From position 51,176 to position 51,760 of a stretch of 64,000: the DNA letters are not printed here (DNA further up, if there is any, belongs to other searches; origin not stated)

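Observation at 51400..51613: Roughly 65-aa C-terminal domain shared by the giant protein and a small secreted protein: candidate sorting or anchoring module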

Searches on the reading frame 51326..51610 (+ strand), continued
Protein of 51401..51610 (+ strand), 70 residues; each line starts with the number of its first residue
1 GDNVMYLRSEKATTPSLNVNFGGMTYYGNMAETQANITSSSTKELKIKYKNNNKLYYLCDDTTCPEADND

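Call 48: fold_search(model_id=the predicted structure, library=pdb)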
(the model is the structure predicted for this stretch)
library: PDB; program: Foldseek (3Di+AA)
matches with E <= 10: 110; with E <= 0.001: 0
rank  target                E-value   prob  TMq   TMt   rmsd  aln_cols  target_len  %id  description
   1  8y8a_A                1.0e+00  0.21  0.28  0.03   9.2        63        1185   21  Structure of HCoV-HKU1C spike in the functionally anchored-3up conformation with 3TMPRSS2 (released 2024-07-17)
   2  9elq_A                1.4e+00  0.13  0.27  0.04   8.9        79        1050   14  Cryo-EM structure of SARS-CoV-2 Omicron JN.1.11.1+S31 deletion spike protein (closed state) (released 2025-05-28)
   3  8y88_C                1.4e+00  0.12  0.26  0.03  11.2        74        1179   20  Structure of HCoV-HKU1C spike in the functionally anchored-2up conformation with 2TMPRSS2 (released 2024-07-17)
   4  7r19_A                1.7e+00  0.11  0.27  0.04  10.5        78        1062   18  Mink Variant SARS-CoV-2 Spike with 2 Erect RBDs (released 2022-03-09)
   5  8fu9_B                1.8e+00  0.13  0.26  0.04   7.5        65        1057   17  Structure of Covid Spike variant deltaN25 with one erect RBD (released 2023-04-05)
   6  9elp_C                2.0e+00  0.10  0.26  0.04  11.1        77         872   16  Cryo-EM structure of SARS-CoV-2 Omicron JN.1.11.1+S31 deletion spike protein (one RBD up state) (released 2025-05-28)
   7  8h16_A                2.2e+00  0.13  0.25  0.04   8.0        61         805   13  Structure of SARS-CoV-1 Spike Protein (S/native) at pH 5.5, Open Conformation (released 2022-11-09)
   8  9ell_B                2.4e+00  0.10  0.27  0.04   9.3        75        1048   15  Cryo-EM structure of SARS-CoV-2 Omicron JN.1.11 spike protein (one RBD up state) (released 2025-06-04)
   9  7sb3_J                2.4e+00  0.10  0.25  0.03  11.1        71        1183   14  Structure of OC43 spike in complex with polyclonal Fab1 (Donor 269) (released 2022-05-04)
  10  7jzl_B                2.6e+00  0.10  0.27  0.04   9.4        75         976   16  SARS-CoV-2 spike in complex with LCB1 (2RBDs open) (released 2020-09-23)
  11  7lqw_A                2.7e+00  0.08  0.26  0.04  10.1        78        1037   18  Cryo-EM structure of NTD-directed neutralizing antibody 2-17 Fab in complex with SARS-CoV-2 S2P spike (released 2021-03-24)
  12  7y7j_A                3.1e+00  0.08  0.26  0.04  11.4        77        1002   16  SARS-CoV-2 S trimer in complex with 1F Fab (released 2023-02-22)
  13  7xdk_A                3.1e+00  0.08  0.27  0.04  10.9        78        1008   17  Cryo-EM structure of SARS-CoV-2 Delta Spike protein in complex with BA7054 and BA7125 fab (released 2023-03-01)
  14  7sb3_A                3.2e+00  0.08  0.25  0.03  11.1        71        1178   14  Structure of OC43 spike in complex with polyclonal Fab1 (Donor 269) (released 2022-05-04)
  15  7p77_B                3.2e+00  0.07  0.27  0.04  10.7        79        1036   15  SARS-CoV-2 spike protein in complex with sybody#15 and sybody#68 in a 3up conformation (released 2021-08-04)
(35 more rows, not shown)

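Call 50: search_protein_families(library=phrogs, proteins=[P0074, P0110, window:51326-51610:+], max_evalue=0.01)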
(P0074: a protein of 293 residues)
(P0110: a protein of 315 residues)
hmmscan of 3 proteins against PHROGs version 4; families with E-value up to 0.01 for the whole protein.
P0074 (293 aa): 0 families

P0110 (315 aa): 0 families

window:51326-51610:+ (95 aa): 0 families

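Call 51: search_solved_structures(query=A3, max_evalue=10)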
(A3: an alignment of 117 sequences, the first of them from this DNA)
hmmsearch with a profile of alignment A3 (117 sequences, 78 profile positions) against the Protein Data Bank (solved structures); distinct sequences matched with E-value up to 10: 3.
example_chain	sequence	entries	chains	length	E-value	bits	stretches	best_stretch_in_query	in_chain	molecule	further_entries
7mq8_NW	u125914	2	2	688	0.94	12.9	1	40-76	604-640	Nucleolar protein 10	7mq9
2cay_A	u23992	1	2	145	1.3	12.4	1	5-39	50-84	VACUOLAR PROTEIN SORTING PROTEIN 36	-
5xhb_A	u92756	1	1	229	1.8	12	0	41-74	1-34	Nisin immunity protein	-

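Call 56: find_related_loci(query=A2, collection=viral_contigs, flank=5000)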
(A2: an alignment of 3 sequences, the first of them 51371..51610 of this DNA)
Query A2 (80 aa) in viral_contigs; peptide patterns used: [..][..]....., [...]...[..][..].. (x = any residue, [..] = any of these).
46 stretches matched a pattern, but none encodes a relative of the query by tblastn (E <= 1e-3).

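Call 61: fold_search(model_id=the predicted structure, library=viral)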
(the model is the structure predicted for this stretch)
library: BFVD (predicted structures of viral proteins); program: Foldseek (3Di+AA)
matches with E <= 10: 39; with E <= 0.001: 0
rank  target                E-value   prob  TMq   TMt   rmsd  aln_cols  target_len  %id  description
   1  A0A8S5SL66            2.6e-01  0.80  0.42  0.17   5.0        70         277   13  Uncharacterized protein [Podoviridae sp. ctHMt20]
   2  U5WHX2                3.9e-01  0.25  0.28  0.14   9.4        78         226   14  Spike protein (Fragment) [Bat SARS-like coronavirus Rs3267-2]
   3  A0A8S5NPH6            4.1e-01  0.89  0.48  0.20   3.1        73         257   19  Uncharacterized protein [Myoviridae sp. ct2th6]
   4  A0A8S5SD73            1.4e+00  0.51  0.49  0.31   3.9        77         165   10  Uncharacterized protein [Podoviridae sp. ct7Ex2]
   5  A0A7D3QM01            2.7e+00  0.06  0.25  0.23   8.8        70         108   11  (no name in the UniProt tables at hand)
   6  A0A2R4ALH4            3.2e+00  0.08  0.25  0.04   5.5        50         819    8  (no name in the UniProt tables at hand)
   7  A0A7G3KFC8            3.2e+00  0.04  0.18  0.17  10.4        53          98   17  Uncharacterized protein [Enterobacter phage vB_EhoM-IME523]
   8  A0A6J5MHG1            3.6e+00  0.02  0.17  0.16   9.7        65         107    9  Uncharacterized protein [uncultured Caudovirales phage]
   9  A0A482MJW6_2          3.8e+00  0.04  0.22  0.04  11.0        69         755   16  Uncharacterized protein [Nodularia phage vB_NspS-kac68v162]
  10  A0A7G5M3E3            4.1e+00  0.02  0.16  0.05  12.1        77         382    9  (no name in the UniProt tables at hand)
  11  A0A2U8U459            4.1e+00  0.01  0.17  0.11   7.9        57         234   12  DNA-directed RNA polymerase (Fragment) [Hyblaea puera nucleopolyhedrovirus]
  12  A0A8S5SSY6            4.8e+00  0.09  0.27  0.11   5.7        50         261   16  DNA REPAIR PROTEIN RAD52 HOMOLOG-BINDING PROTEIN, DNA REPAIR, DNA.7A [Myoviridae sp. ctZ2t4]
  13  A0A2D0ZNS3            5.4e+00  0.02  0.18  0.19  10.9        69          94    9  Uncharacterized protein [Rhodococcus phage Trina]
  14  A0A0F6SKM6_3          5.8e+00  0.04  0.22  0.02   9.3        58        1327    9  ORF1a [Duck coronavirus DK/GD/27/2014]
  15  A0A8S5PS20            6.1e+00  0.02  0.19  0.28  10.3        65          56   12  Uncharacterized protein [Myoviridae sp. ctjhW4]
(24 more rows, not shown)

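Call 64: find_encoding_contigs(protein=P0157, flank=10000, max_places=2)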
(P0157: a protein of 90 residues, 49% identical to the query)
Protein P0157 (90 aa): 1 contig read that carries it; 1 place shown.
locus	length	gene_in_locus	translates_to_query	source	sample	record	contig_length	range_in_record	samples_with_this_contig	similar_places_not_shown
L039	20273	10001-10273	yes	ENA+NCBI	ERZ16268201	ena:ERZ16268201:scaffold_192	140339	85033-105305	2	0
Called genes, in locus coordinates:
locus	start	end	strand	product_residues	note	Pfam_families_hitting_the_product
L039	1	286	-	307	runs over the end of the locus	PF01636:APH, PF19974:TCAD9 (weak)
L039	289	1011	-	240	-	PF02661:Fic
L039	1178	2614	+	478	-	PF22694:CtpB_N-like, PF00595:PDZ, PF13180:PDZ_2, PF17820:PDZ_6, PF03572:Peptidase_S41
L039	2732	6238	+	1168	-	PF01855:POR_N, PF17147:PFOR_II, PF01558:POR, PF10371:EKR, PF00037:Fer4 (weak), PF12838:Fer4_7, PF13183:Fer4_8 (weak), PF02775:TPP_enzyme_C, +8 more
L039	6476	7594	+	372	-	-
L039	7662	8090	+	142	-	-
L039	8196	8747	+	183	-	-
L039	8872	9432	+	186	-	PF02559:CarD_TRCF_RID, PF21095:CarD_C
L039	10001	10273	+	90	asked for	-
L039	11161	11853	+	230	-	PF23091:TNFR_ELAPOR1_6th (faint)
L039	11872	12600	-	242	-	PF00005:ABC_tran, PF13304:AAA_21 (faint)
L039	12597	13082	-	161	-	PF06835:LptC (weak)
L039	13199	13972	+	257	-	-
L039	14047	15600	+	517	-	PF00691:OmpA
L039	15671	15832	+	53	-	-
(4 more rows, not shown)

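Call 65: find_encoding_contigs(protein=P0175, flank=10000, max_places=2)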
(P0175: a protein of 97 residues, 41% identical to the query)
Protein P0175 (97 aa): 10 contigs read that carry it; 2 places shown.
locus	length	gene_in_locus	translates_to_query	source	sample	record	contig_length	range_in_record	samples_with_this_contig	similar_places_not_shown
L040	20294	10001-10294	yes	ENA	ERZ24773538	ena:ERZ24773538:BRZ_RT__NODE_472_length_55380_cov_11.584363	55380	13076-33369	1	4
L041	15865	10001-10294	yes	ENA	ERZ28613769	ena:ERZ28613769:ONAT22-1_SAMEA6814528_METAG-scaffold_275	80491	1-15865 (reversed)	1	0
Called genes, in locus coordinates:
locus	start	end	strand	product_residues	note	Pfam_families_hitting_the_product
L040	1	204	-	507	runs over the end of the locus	PF02934:GatB_N, PF02637:GatB_Yqey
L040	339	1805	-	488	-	PF01425:Amidase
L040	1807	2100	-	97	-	PF02686:GatC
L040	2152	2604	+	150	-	PF03652:RuvX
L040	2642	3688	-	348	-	PF01594:AI-2E_transport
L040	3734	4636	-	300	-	-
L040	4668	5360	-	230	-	PF00005:ABC_tran, PF02463:SMC_N (weak), PF13304:AAA_21 (faint)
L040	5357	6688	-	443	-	PF19295:SufBD_N, PF01458:SUFBD_core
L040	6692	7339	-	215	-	-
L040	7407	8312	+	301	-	PF10671:TcpQ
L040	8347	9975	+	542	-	PF00263:Secretin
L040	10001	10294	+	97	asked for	-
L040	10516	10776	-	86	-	-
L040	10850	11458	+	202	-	PF02660:G3P_acyltransf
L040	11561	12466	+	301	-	-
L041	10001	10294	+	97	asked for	-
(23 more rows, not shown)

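Call 71: find_encoding_contigs(protein=P0178, flank=10000, max_places=2)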
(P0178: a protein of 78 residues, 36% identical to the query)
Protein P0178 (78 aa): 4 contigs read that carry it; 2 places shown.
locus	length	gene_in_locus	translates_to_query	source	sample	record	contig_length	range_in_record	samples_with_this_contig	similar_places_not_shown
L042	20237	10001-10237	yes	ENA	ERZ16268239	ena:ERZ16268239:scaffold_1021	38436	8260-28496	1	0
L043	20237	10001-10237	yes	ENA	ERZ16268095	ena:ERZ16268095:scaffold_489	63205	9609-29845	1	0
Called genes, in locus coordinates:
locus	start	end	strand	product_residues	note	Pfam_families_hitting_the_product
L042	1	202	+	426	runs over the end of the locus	PF00672:HAMP (faint), PF00512:HisKA (weak), PF02518:HATPase_c, PF13581:HATPase_c_2 (faint)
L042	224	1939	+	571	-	PF03485:Arg_tRNA_synt_N, PF00750:tRNA-synt_1d, PF05746:DALR_1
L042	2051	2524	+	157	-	PF00572:Ribosomal_L13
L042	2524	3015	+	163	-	PF00380:Ribosomal_S9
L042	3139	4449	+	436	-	PF05697:Trigger_N, PF00254:FKBP_C, PF05698:Trigger_C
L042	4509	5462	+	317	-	PF00303:Thymidylat_synt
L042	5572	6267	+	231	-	PF13505:OMP_b-brl, PF01617:Surface_Ag_2 (weak)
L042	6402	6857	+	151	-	-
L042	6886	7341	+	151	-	-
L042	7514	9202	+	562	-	PF00575:S1 (weak), PF00575:S1, PF23459:S1_RRP5 (weak), PF00575:S1, PF23459:S1_RRP5 (weak), PF00575:S1, PF21710:Spt6_S1, PF23459:S1_RRP5, +1 more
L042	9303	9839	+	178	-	PF00406:ADK, PF13207:AAA_17, PF13238:AAA_18, PF13671:AAA_33 (weak)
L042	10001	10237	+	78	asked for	-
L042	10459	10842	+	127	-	PF01648:ACPS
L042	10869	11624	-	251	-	-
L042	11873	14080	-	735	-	-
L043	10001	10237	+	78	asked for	-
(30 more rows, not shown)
